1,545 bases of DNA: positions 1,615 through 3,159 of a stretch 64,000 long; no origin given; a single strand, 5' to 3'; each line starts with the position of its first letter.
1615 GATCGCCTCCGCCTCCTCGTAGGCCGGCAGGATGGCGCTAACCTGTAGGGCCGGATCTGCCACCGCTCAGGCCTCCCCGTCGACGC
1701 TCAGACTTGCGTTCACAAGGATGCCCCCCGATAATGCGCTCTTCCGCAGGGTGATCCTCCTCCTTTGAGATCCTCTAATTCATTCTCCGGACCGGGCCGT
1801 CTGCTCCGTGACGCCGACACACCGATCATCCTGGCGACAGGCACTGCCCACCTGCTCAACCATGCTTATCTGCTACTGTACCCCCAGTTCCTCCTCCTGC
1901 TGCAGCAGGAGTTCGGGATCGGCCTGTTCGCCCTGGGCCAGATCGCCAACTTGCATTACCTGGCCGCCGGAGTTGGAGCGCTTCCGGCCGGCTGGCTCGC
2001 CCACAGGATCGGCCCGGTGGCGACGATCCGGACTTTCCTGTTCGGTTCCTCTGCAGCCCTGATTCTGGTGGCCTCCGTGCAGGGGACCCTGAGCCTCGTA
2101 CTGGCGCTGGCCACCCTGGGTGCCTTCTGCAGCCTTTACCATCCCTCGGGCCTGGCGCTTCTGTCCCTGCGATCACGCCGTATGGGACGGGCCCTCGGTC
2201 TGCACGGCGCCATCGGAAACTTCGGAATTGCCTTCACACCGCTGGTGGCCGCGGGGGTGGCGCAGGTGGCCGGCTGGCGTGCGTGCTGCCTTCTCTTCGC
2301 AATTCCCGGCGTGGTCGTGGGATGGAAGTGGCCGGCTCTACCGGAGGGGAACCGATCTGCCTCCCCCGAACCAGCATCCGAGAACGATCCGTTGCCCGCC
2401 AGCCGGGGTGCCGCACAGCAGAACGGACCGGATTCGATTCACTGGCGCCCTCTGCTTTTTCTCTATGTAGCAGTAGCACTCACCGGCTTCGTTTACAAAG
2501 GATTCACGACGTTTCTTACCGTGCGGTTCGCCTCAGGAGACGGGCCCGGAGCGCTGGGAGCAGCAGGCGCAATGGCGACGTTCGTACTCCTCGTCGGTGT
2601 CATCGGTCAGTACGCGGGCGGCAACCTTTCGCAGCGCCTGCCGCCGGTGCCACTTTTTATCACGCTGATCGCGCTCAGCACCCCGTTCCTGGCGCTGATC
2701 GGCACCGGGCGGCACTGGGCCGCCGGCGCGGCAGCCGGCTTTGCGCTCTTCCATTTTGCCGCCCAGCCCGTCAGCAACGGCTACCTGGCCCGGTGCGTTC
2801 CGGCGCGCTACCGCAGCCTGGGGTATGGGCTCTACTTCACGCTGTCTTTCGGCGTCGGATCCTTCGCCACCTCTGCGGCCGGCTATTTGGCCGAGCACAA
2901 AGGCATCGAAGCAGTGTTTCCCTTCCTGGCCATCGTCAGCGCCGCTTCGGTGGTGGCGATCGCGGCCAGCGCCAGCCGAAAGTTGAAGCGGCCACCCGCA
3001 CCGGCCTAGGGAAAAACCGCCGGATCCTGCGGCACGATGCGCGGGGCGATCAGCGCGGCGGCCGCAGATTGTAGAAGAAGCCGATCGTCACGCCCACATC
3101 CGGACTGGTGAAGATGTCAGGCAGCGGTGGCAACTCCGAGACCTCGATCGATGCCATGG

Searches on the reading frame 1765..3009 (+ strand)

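Call 60: search_protein_families(library=pfam, proteins=[window:1765-3009:+], max_evalue=0.00001)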
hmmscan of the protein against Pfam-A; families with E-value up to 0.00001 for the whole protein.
window:1765-3009:+ (414 aa): 1 family
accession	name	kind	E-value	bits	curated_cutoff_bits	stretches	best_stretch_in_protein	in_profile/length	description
PF07690.21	MFS_1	-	1.7e-33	116.4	33.4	1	39-368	16-346/347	Major Facilitator Superfamily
